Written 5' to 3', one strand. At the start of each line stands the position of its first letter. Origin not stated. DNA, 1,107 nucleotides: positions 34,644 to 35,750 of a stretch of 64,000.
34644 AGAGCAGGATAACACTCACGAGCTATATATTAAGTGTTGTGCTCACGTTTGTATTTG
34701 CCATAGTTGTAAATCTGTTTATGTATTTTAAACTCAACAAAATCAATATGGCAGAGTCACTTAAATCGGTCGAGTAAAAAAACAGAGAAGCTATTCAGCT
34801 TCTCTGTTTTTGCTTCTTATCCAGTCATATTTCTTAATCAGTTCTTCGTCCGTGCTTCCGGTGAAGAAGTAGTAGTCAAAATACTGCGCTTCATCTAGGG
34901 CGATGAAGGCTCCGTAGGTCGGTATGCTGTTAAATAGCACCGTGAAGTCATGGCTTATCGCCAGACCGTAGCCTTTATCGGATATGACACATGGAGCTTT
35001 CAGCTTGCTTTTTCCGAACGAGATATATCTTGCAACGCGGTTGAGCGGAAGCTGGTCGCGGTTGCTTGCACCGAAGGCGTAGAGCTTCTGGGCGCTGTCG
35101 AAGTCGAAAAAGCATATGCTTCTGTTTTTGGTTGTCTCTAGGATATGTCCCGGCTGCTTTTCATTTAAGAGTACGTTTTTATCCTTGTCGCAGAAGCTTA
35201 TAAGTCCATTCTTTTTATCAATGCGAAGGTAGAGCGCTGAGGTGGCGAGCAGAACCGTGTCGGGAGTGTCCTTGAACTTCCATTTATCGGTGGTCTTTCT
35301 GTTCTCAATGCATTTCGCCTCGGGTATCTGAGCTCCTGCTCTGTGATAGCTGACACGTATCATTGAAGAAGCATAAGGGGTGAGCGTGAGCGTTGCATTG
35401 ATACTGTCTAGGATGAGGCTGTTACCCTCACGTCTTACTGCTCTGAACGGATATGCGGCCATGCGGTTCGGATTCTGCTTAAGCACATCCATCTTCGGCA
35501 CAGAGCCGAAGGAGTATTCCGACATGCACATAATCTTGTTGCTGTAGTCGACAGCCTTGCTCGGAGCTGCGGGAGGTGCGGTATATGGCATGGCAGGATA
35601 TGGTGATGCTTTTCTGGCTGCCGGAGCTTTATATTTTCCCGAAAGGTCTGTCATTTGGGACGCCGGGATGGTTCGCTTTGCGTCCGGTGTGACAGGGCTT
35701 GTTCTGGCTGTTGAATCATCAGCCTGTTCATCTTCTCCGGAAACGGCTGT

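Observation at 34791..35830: The HelD-like helicase ORF continues in frame into a GH31 N-domain fragment and terminates inside the neighbour's terminator hairpin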

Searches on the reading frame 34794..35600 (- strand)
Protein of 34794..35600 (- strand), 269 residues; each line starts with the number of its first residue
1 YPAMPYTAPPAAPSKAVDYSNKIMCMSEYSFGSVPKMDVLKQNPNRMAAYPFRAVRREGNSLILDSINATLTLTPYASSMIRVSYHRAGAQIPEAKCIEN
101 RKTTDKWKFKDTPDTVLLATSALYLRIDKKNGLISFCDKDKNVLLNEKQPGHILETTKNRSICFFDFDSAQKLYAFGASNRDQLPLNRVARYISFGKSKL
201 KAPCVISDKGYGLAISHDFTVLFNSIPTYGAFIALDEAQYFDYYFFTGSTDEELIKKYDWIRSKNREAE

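Call 3: search_protein_families(library=pfam, proteins=[window:34794-35600:-], max_evalue=1)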
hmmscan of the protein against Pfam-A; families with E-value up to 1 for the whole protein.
window:34794-35600:- (269 aa): 1 family
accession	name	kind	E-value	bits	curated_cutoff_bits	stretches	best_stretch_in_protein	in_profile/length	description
PF13802.12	Gal_mutarotas_2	-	1.6e-05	25.7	27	1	70-178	1-125/184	Glycosyl hydrolase 31 N-terminal galactose mutarotase-like domain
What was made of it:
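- Checked: Pfam Gal_mutarotas_2 (PF13802): E 1.6e-5, 25.7 bits, just under the 27-bit cut-off (call 3).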

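Call 5: find_homologous_proteins(query=window:34794-35600:-, max_evalue=0.001)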
Query window:34794-35600:- (269 aa): 5 proteins with E <= 0.001 among 528 candidates.
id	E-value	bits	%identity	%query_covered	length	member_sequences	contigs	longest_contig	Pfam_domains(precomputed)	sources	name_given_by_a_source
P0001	2.0e-170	583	95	99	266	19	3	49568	-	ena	-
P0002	6.0e-153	526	83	100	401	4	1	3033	-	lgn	-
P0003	2.2e-72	262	98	45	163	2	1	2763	-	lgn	-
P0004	1.2e-69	253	72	56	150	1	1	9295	-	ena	-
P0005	5.8e-14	70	27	82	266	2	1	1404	-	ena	-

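Call 8: find_encoding_contigs(protein=P0001, flank=8000, max_places=6)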
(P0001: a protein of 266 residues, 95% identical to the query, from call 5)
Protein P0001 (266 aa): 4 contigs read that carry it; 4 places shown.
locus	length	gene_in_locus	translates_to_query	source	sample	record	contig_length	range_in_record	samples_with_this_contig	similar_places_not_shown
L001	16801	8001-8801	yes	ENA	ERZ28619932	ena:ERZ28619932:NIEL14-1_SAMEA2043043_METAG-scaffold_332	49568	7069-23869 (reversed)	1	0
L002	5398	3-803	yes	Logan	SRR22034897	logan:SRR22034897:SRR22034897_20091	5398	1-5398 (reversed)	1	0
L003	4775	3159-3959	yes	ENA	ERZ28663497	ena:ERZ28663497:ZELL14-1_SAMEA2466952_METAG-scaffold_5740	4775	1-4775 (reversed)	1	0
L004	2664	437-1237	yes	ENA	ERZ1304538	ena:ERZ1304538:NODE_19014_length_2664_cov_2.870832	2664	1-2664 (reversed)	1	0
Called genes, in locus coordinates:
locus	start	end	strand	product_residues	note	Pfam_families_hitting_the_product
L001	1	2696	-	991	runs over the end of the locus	PF01547:SBP_bac_1, PF13416:SBP_bac_8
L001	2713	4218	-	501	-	PF22848:ASD1_dom, PF06964:Alpha-L-AF_C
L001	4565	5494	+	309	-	PF01022:HTH_5, PF01047:MarR (weak), PF12802:MarR_2, PF12840:HTH_20 (weak), PF13412:HTH_24, PF08279:HTH_11 (weak), PF13601:HTH_34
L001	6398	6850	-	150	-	-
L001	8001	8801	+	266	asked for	-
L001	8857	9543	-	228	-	PF02687:FtsX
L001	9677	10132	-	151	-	-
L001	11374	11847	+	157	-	-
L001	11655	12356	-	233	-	PF02463:SMC_N (faint), PF00005:ABC_tran, PF13304:AAA_21 (faint)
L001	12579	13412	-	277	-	PF00005:ABC_tran, PF13175:AAA_15 (faint), PF02463:SMC_N (weak), PF13304:AAA_21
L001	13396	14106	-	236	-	PF00528:BPD_transp_1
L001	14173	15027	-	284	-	PF00497:SBP_bac_3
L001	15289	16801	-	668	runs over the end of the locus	PF06100:MCRA, PF13450:NAD_binding_8 (weak)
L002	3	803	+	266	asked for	?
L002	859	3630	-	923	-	PF05911:FPP (weak), PF14362:DUF4407 (weak), PF02687:FtsX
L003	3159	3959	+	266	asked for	-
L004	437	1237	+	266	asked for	-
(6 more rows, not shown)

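Call 14: find_encoding_contigs(protein=P0005, flank=5000)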
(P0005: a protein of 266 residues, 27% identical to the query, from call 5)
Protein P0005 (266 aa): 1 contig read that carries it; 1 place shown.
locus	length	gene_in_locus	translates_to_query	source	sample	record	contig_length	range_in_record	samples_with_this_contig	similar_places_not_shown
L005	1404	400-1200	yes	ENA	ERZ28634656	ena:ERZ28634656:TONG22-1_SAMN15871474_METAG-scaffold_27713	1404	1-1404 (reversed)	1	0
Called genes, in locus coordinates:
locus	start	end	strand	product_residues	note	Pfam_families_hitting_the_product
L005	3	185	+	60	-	?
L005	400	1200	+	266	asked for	-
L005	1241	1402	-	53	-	?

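Call 15: find_encoding_contigs(protein=P0002, flank=5000)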
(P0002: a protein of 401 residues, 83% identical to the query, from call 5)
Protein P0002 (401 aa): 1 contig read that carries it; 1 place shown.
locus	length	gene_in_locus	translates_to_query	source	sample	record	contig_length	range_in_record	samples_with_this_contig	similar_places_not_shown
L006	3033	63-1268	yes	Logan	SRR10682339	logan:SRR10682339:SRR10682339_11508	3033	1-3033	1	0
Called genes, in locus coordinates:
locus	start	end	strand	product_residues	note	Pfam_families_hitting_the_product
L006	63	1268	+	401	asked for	-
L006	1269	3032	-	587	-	?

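Call 16: find_encoding_contigs(protein=P0004, flank=8000)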
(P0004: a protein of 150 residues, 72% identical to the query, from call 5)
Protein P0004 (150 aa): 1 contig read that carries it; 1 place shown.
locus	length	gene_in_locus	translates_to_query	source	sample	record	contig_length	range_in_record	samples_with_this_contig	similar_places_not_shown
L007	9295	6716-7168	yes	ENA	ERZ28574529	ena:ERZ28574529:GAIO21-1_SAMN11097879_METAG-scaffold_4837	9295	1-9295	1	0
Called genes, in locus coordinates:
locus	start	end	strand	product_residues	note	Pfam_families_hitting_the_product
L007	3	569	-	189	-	?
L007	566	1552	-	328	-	PF00389:2-Hacid_dh, PF02826:2-Hacid_dh_C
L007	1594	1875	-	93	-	PF06961:DUF1294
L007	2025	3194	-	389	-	PF07969:Amidohydro_3 (faint), PF01979:Amidohydro_1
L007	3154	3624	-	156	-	-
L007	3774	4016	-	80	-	-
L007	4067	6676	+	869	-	PF13361:UvrD_C (faint), PF00580:UvrD-helicase, PF13245:AAA_19, PF13538:UvrD_C_2 (weak)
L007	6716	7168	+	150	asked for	-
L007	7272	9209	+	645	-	PF01321:Creatinase_N, PF00571:CBS (weak), PF07085:DRTGG, PF01368:DHH, PF00571:CBS (weak), PF02833:DHHA2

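Call 22: search_solved_structures(query=A1, max_evalue=10, show_alignments=2)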
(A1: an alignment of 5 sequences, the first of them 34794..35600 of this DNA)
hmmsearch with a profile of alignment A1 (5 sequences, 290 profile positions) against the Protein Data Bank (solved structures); distinct sequences matched with E-value up to 10: 6.
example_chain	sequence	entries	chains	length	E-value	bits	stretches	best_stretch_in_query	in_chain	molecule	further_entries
5jou_A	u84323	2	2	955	0.00046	22.8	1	120-237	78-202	Alpha-xylosidase BoGH31A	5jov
4b9y_A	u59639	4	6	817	0.0091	18.5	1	80-238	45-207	ALPHA-GLUCOSIDASE, PUTATIVE, ADG31B | Oligosaccharide 4-alpha-D-glucosyltransferase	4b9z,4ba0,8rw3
7kmp_A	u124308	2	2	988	0.01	18.3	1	126-235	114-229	Alpha-xylosidase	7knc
5i23_A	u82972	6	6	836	0.013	18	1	80-238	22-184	Oligosaccharide 4-alpha-D-glucosyltransferase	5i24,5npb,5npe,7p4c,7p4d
5npc_A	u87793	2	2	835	0.013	18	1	80-238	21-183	Oligosaccharide 4-alpha-D-glucosyltransferase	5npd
2xvg_A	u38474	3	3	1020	0.02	17.4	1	90-172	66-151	ALPHA XYLOSIDASE | ALPHA-XYLOSIDASE, PUTATIVE, XYL31A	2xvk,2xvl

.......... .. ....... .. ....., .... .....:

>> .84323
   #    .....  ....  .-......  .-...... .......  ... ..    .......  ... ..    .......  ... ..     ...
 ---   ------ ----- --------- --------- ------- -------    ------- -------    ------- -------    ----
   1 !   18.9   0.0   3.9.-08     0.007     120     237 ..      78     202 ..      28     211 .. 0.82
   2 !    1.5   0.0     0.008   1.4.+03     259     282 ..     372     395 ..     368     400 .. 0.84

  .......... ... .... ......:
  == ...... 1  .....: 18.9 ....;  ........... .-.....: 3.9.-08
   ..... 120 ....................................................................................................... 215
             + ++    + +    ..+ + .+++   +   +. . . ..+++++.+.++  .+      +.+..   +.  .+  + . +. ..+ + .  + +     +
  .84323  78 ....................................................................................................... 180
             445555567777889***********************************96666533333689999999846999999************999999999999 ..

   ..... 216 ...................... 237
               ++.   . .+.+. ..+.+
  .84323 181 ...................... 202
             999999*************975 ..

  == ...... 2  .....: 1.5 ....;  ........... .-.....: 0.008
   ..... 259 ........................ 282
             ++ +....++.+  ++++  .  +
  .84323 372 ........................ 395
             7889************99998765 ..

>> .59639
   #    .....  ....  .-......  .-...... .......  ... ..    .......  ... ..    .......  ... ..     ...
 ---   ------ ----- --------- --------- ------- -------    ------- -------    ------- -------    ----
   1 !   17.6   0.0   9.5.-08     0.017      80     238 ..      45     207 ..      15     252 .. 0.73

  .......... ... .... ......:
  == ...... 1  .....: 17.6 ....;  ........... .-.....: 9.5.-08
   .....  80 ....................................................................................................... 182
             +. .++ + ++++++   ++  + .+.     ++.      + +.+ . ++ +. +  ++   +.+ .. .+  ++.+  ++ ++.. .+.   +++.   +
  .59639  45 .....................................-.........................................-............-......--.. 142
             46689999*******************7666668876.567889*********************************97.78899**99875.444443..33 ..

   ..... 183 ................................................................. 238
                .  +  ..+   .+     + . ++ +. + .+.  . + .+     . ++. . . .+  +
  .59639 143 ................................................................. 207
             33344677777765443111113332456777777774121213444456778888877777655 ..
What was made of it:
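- Checked: A profile of the domain against PDB sequences hits only GH31 enzymes, at their N-termini; the best is 5jou at E 4.6e-4 (call 22).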

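Call 28: predict_structure(alignment_id=A1)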
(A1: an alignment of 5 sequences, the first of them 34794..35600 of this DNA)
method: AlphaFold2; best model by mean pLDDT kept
length: 269 residues; sequences in the alignment: 5
mean_pLDDT: 56.6   pTM: 0.61
mean pLDDT of the five models: 56.6, 55.9, 52.4, 45.9, 43.9
residues with pLDDT >= 90: 0; 70-90: 89; 50-70: 70; < 50: 110
segments of 3 or more residues with pLDDT < 50: 1-49, 97-102, 154-162, 178-182, 187-202, 217-238, 267-269
pLDDT, mean of each block of 10 residues (from residue 1): 34 31 26 31 39 76 75 78 71 52 63 82 81 77 71 46 57 57 49 41 60 56 36 38 72 74 55
secondary structure, 60 per line:
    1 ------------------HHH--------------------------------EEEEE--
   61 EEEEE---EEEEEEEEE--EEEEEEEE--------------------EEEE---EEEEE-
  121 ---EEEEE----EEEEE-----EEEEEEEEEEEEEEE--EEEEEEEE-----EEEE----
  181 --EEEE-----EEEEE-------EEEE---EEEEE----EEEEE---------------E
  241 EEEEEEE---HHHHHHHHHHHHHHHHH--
elements in order: E54-58 E61-65 E69-77 E80-87 E108-111 E115-119 E124-128 E133-137 E143-157 E160-167 E173-176 E183-186 E192-196 E204-207 E211-215 E220-224 E240-247 H251-267
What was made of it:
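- Tried and rejected: The first AlphaFold run, with only 5 close sequences, gave pLDDT 56.6 (call 28) and was not used.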

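Call 30: search_protein_representatives(alignment_id=A1)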
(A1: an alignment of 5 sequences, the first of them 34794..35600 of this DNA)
Query: 5 sequences, 290 profile positions. Proteins with E-value up to 0.001 (for the whole library): 549; up to 1e-10: 130; up to 1e-30: 43. The best 150 are listed.
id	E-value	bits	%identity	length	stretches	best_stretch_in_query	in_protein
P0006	8.0e-71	255.1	-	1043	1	25-287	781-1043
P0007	1.1e-62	228.4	-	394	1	5-270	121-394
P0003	1.3e-60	221.6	-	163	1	58-181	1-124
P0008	1.5e-57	211.5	-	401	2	42-271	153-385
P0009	6.7e-54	199.5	-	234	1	49-269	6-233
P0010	2.6e-53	197.6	-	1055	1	47-270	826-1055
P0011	2.6e-51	191.0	-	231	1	56-285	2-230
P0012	3.2e-50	187.4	-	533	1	45-282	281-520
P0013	3.6e-50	187.3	-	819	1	38-281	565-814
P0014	4.1e-50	187.1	-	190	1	84-269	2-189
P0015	8.5e-50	186.1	-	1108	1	42-283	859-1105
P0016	1.5e-48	182.0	-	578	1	33-271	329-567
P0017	1.7e-47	178.5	-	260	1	63-281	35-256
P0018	2.1e-47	178.2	-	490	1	45-284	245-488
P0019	3.4e-46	174.2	-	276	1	29-279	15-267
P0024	1.0e-44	169.3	-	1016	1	33-280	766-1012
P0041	1.7e-35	139.1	-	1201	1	47-282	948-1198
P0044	1.7e-34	135.8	-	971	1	42-280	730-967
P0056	1.3e-27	113.3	-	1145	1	59-282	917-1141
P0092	6.9e-16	74.8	-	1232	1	60-278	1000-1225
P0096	1.3e-14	70.6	-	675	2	68-157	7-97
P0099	2.1e-13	66.6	-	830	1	76-281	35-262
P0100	3.0e-13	66.1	-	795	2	172-276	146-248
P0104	4.8e-13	65.4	-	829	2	183-280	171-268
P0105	4.9e-13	65.4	-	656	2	173-274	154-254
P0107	5.3e-13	65.3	-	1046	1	52-280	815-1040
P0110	7.2e-13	64.8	-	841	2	172-285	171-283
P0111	1.1e-12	64.2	-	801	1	75-279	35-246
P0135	1.1e-10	57.6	-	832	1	73-281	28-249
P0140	3.2e-10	56.1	-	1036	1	73-237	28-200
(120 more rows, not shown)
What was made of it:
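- Checked: The same profile against 1.84 billion representatives hits full GH31 enzymes in their N-domain at E 1e-13 to 1e-10 (call 30).
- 14 long representatives at 50% clustering (971-1232 aa) match at their extreme C-terminus (call 30).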

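Call 32: search_protein_families(library=pfam, proteins=[P0099, P0100, P0104, P0110, P0111, P0135, P0140, P0013, P0096, P0105], max_evalue=0.001)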
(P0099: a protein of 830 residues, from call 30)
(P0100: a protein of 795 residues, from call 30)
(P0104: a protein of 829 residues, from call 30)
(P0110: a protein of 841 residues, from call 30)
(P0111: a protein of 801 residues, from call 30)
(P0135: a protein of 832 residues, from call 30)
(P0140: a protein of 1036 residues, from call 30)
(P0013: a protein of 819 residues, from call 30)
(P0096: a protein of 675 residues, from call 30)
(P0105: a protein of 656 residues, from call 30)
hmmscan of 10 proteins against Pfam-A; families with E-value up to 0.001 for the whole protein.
P0099 (830 aa): 4 families
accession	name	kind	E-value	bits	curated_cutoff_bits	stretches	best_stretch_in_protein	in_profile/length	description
PF01055.32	Glyco_hydro_31_2nd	-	1.2e-83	281.6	23.5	1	268-612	2-328/328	Glycosyl hydrolases family 31 TIM-barrel domain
PF21365.3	Glyco_hydro_31_3rd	-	3.5e-25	88.7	24.4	1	621-719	2-87/87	Glycosyl hydrolase family 31 C-terminal domain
PF17137.9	DUF5110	-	9.8e-25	86.8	27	1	735-803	1-70/71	Domain of unknown function (DUF5110)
PF13802.12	Gal_mutarotas_2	-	3e-11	44.4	27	1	51-226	2-183/184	Glycosyl hydrolase 31 N-terminal galactose mutarotase-like domain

P0100 (795 aa): 4 families
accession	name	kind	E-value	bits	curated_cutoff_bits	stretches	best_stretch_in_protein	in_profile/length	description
PF01055.32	Glyco_hydro_31_2nd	-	1.5e-82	278.1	23.5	1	264-610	3-327/328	Glycosyl hydrolases family 31 TIM-barrel domain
PF21365.3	Glyco_hydro_31_3rd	-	1e-17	64.8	24.4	1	621-715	3-87/87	Glycosyl hydrolase family 31 C-terminal domain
PF13802.12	Gal_mutarotas_2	-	6.5e-11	43.3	27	1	31-212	2-177/184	Glycosyl hydrolase 31 N-terminal galactose mutarotase-like domain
PF17137.9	DUF5110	-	2.9e-08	34.1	27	1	731-773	1-42/71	Domain of unknown function (DUF5110)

P0104 (829 aa): 4 families
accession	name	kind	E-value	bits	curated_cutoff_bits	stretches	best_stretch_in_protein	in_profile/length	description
PF01055.32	Glyco_hydro_31_2nd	-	3.7e-89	299.7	23.5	1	275-611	2-327/328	Glycosyl hydrolases family 31 TIM-barrel domain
PF21365.3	Glyco_hydro_31_3rd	-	1.4e-27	96.4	24.4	1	622-719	3-87/87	Glycosyl hydrolase family 31 C-terminal domain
PF13802.12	Gal_mutarotas_2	-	3.6e-13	50.6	27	1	42-233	2-184/184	Glycosyl hydrolase 31 N-terminal galactose mutarotase-like domain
PF17137.9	DUF5110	-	2.6e-08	34.2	27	1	736-799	2-69/71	Domain of unknown function (DUF5110)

P0110 (841 aa): 4 families
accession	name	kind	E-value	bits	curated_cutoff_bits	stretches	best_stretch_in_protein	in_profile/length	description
PF01055.32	Glyco_hydro_31_2nd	-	1.8e-74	251.5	23.5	1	285-623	2-328/328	Glycosyl hydrolases family 31 TIM-barrel domain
PF21365.3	Glyco_hydro_31_3rd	-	3.5e-26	91.9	24.4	1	632-729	2-87/87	Glycosyl hydrolase family 31 C-terminal domain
PF17137.9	DUF5110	-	5.8e-22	78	27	1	745-812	1-69/71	Domain of unknown function (DUF5110)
PF13802.12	Gal_mutarotas_2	-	1.5e-12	48.6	27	1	53-241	2-181/184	Glycosyl hydrolase 31 N-terminal galactose mutarotase-like domain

P0111 (801 aa): 4 families
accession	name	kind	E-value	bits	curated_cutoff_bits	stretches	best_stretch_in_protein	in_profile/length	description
PF01055.32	Glyco_hydro_31_2nd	-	2.4e-92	310.2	23.5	1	254-594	2-328/328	Glycosyl hydrolases family 31 TIM-barrel domain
PF21365.3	Glyco_hydro_31_3rd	-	1.1e-29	103.2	24.4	1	603-689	2-87/87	Glycosyl hydrolase family 31 C-terminal domain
PF17137.9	DUF5110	-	1.9e-20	73.1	27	1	704-772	1-70/71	Domain of unknown function (DUF5110)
PF13802.12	Gal_mutarotas_2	-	6.3e-17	62.9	27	1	52-213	2-183/184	Glycosyl hydrolase 31 N-terminal galactose mutarotase-like domain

P0135 (832 aa): 4 families
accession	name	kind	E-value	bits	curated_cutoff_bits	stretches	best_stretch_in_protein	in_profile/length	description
PF01055.32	Glyco_hydro_31_2nd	-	2.1e-90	303.8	23.5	1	255-620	2-328/328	Glycosyl hydrolases family 31 TIM-barrel domain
PF21365.3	Glyco_hydro_31_3rd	-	9.6e-29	100.1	24.4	1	628-719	1-87/87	Glycosyl hydrolase family 31 C-terminal domain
PF17137.9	DUF5110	-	1.4e-22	80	27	1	735-802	1-69/71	Domain of unknown function (DUF5110)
PF13802.12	Gal_mutarotas_2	-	1.5e-13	51.8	27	1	47-207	2-183/184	Glycosyl hydrolase 31 N-terminal galactose mutarotase-like domain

P0140 (1036 aa): 5 families
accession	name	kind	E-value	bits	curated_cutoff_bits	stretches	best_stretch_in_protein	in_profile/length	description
PF01055.32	Glyco_hydro_31_2nd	-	9.6e-93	311.5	23.5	1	496-827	2-328/328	Glycosyl hydrolases family 31 TIM-barrel domain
PF07691.17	PA14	-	6.2e-29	101.1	24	1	310-435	2-135/147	PA14 domain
PF21365.3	Glyco_hydro_31_3rd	-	4.6e-27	94.8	24.4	1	837-923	3-87/87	Glycosyl hydrolase family 31 C-terminal domain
PF17137.9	DUF5110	-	2.6e-24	85.5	27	1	939-1007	1-70/71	Domain of unknown function (DUF5110)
PF13802.12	Gal_mutarotas_2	-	5.2e-13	50.1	27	1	47-207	2-183/184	Glycosyl hydrolase 31 N-terminal galactose mutarotase-like domain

P0013 (819 aa): 3 families
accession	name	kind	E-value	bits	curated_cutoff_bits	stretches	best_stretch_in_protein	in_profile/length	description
PF13538.12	UvrD_C_2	-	4.2e-09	36.6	27.4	1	385-432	4-51/52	UvrD-like helicase C-terminal domain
PF13361.12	UvrD_C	-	4.2e-08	33.4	25.6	1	381-435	285-348/350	UvrD-like helicase C-terminal domain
PF13802.12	Gal_mutarotas_2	-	0.00026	21.8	27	1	620-747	2-138/184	Glycosyl hydrolase 31 N-terminal galactose mutarotase-like domain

P0096 (675 aa): 2 families
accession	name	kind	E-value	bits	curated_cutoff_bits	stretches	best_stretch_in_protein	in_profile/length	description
PF01055.32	Glyco_hydro_31_2nd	-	2.9e-92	309.9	23.5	1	262-596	2-328/328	Glycosyl hydrolases family 31 TIM-barrel domain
PF13802.12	Gal_mutarotas_2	-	2.5e-10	41.4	27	1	31-217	2-180/184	Glycosyl hydrolase 31 N-terminal galactose mutarotase-like domain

P0105 (656 aa): 4 families
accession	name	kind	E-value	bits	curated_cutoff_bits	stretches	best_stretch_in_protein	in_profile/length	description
PF01055.32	Glyco_hydro_31_2nd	-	1.5e-54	186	23.5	2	335-455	227-328/328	Glycosyl hydrolases family 31 TIM-barrel domain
PF21365.3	Glyco_hydro_31_3rd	-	4.9e-22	78.6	24.4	1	467-570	5-86/87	Glycosyl hydrolase family 31 C-terminal domain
PF17137.9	DUF5110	-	9.9e-12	45.2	27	1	587-637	1-53/71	Domain of unknown function (DUF5110)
PF13802.12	Gal_mutarotas_2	-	8.6e-11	42.9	27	1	31-218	2-176/184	Glycosyl hydrolase 31 N-terminal galactose mutarotase-like domain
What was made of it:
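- Checked: Their TIM barrels were verified by Pfam (call 32).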
